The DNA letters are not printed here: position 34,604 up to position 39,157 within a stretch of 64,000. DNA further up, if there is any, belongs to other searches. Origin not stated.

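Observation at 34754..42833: Recent tandem duplication of a giant surface-protein gene with domain gain or loss at the 3' end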

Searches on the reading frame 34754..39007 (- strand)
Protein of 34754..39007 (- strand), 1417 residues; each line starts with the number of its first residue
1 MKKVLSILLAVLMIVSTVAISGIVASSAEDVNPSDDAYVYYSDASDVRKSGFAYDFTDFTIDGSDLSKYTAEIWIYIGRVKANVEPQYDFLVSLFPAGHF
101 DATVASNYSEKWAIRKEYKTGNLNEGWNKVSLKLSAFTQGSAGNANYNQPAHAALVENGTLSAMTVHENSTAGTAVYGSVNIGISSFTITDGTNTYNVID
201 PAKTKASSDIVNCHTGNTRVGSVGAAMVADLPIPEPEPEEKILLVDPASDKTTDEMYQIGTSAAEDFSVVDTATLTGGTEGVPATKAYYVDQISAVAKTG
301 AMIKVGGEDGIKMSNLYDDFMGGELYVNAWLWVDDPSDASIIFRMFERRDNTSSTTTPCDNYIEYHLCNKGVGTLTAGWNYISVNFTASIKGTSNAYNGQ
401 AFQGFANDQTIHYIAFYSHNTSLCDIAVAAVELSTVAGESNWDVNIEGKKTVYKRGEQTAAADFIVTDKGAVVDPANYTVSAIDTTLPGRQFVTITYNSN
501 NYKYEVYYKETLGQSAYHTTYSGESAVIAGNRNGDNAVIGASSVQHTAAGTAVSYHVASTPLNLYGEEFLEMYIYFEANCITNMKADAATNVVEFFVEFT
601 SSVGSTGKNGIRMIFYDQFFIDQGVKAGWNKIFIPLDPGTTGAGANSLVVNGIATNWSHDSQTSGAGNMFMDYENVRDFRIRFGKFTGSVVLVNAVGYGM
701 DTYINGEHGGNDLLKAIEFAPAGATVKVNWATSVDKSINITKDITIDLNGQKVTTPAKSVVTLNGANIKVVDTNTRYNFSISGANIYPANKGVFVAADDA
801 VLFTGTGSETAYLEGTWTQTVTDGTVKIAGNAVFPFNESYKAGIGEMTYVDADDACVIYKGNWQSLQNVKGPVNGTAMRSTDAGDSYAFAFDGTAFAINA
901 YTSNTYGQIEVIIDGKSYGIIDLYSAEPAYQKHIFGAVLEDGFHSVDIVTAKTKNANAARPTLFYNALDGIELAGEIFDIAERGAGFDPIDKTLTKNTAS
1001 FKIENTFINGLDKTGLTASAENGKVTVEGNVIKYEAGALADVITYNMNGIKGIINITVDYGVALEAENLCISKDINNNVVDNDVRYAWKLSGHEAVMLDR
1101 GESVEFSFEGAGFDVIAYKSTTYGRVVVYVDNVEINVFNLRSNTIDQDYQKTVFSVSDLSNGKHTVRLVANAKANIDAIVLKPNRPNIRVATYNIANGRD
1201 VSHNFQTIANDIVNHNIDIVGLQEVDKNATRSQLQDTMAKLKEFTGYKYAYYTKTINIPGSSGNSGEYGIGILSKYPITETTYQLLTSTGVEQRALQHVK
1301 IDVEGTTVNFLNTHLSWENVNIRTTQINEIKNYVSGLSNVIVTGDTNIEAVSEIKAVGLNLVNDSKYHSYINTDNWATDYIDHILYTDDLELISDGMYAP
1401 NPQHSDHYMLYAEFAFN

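Call 4: search_protein_families(library=pfam, proteins=[window:34754-39007:-], max_evalue=0.01)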
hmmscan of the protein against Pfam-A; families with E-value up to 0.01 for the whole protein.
window:34754-39007:- (1417 aa): 4 families
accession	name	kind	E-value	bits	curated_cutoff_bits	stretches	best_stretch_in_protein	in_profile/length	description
PF03372.29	Exo_endo_phos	-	2.8e-17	63.6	24.5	1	1191-1407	1-225/225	Endonuclease/Exonuclease/phosphatase family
PF23226.1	Exo_endo_phos_PGAP2IP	-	1.5e-10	41.2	27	1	1199-1341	17-152/239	PGAP2IP, C-terminal nuclease-like domain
PF17996.7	CE2_N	-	1.5e-09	38.3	27.9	1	1101-1175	19-87/108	Carbohydrate esterase 2 N-terminal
PF07523.18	Big_3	-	0.00017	22.2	21.2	1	448-506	3-66/68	Bacterial Ig-like domain (group 3)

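Call 14: find_encoding_contigs(protein=window:34754-39007:-, flank=10000, max_places=6)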
Protein window:34754-39007:- (1417 aa): 3 contigs read that carry it; 3 places shown.
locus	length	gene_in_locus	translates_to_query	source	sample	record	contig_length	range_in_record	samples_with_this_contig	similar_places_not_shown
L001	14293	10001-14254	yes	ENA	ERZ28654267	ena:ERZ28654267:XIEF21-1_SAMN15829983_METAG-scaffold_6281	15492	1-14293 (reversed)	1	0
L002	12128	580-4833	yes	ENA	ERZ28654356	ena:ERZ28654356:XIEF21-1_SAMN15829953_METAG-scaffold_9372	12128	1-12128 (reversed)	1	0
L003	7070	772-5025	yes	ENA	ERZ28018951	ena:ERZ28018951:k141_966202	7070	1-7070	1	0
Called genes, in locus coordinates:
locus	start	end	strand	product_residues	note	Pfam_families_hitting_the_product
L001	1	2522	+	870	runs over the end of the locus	PF02837:Glyco_hydro_2_N, PF02836:Glyco_hydro_2_C, PF02929:Bgal_small_N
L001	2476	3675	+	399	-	-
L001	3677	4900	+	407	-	PF01136:Peptidase_U32, PF16325:Peptidase_U32_C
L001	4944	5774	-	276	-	PF12706:Lactamase_B_2, PF23023:Anti-Pycsar_Apyc1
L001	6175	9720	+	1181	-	PF17996:CE2_N (faint)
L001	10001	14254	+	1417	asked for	PF17996:CE2_N (faint), PF03372:Exo_endo_phos, PF23226:Exo_endo_phos_PGAP2IP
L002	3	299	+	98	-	?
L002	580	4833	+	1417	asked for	PF17996:CE2_N (faint), PF03372:Exo_endo_phos, PF23226:Exo_endo_phos_PGAP2IP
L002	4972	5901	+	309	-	PF03372:Exo_endo_phos, PF23226:Exo_endo_phos_PGAP2IP (weak)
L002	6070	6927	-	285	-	PF02311:AraC_binding, PF12833:HTH_18, PF00165:HTH_AraC (weak)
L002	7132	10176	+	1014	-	PF17996:CE2_N (faint), PF00884:Sulfatase (weak), PF01663:Phosphodiest, PF01676:Metalloenzyme, PF13385:Laminin_G_3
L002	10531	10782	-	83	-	-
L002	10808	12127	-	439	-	?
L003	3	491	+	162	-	?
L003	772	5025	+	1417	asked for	PF17996:CE2_N (faint), PF03372:Exo_endo_phos, PF23226:Exo_endo_phos_PGAP2IP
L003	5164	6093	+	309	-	PF03372:Exo_endo_phos, PF23226:Exo_endo_phos_PGAP2IP (weak)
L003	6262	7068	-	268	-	?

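Call 15: find_homologous_proteins(query=window:34754-39007:-)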
Query window:34754-39007:- (1417 aa): 1 proteins with E <= 0.001 among 8000 candidates.
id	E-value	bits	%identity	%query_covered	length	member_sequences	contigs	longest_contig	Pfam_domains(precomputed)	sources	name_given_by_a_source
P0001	0.0e+0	1960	74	83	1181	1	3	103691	PF17996.8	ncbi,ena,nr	ncbi:MAG: bacterial Ig-like domain-containing protein [Clostridia bacterium]|nr:bacterial Ig-like do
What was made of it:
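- Tried and rejected: find_homologous_proteins with A returned only B (call 15), so full-length relatives are essentially limited to this lineage.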

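Call 35: search_solved_structures(query=window:34757-39007:-, max_evalue=0.01, show_alignments=0)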
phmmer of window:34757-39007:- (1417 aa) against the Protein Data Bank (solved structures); distinct sequences matched with E-value up to 0.01: 0.
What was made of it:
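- Tried and rejected: The PDB sequence search with A gave no hit (call 35).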

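Call 36: search_protein_families(library=ncbifam, proteins=[window:34754-39007:-], max_evalue=0.01)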
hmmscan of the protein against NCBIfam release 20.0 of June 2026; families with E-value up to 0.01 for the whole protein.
window:34754-39007:- (1417 aa): 1 family
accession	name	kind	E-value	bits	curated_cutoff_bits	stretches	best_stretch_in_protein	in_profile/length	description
NF045851.1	mem_nucl_MnuA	subfamily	9e-05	22.6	185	1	1191-1262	2-78/317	MnuA family membrane nuclease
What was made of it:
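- Closest known: EEP superfamily phosphoesterases. Different: There was no sequence-level PDB hit (call 35) and no NCBIfam hit above its cut-off (call 36), so the substrate class cannot be assigned.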

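Call 43: find_related_loci(query=A2, collection=metagenome_contigs, flank=10000)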
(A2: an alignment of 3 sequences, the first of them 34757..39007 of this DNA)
Query A2 (1417 aa) in metagenome_contigs; peptide patterns used: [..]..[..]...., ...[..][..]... (x = any residue, [..] = any of these).
229 stretches matched a pattern, but none encodes a relative of the query by tblastn (E <= 1e-3).
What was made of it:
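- Tried and rejected: A metagenome_contigs scan with the A/B/relative alignment found none (call 43).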

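Call 87: find_encoding_contigs(protein=P0001, flank=6000, max_places=6)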
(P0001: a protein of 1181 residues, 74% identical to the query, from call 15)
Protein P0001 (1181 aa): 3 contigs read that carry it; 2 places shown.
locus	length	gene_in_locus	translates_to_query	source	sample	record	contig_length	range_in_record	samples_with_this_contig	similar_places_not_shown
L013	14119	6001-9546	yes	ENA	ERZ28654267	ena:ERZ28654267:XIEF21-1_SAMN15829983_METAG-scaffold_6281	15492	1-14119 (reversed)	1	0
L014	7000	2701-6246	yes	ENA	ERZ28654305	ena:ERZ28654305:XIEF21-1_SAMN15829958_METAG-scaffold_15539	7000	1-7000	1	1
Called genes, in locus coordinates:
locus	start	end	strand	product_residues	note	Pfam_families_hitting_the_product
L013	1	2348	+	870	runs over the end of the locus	PF02837:Glyco_hydro_2_N, PF02836:Glyco_hydro_2_C, PF02929:Bgal_small_N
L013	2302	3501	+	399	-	-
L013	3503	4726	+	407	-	PF01136:Peptidase_U32, PF16325:Peptidase_U32_C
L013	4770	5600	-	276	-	PF12706:Lactamase_B_2, PF23023:Anti-Pycsar_Apyc1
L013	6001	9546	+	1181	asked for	PF17996:CE2_N (faint)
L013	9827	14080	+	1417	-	PF17996:CE2_N (faint), PF03372:Exo_endo_phos, PF23226:Exo_endo_phos_PGAP2IP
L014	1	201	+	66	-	?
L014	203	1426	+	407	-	PF01136:Peptidase_U32, PF16325:Peptidase_U32_C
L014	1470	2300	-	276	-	PF12706:Lactamase_B_2, PF23023:Anti-Pycsar_Apyc1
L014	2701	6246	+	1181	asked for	PF17996:CE2_N (faint)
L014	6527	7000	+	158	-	?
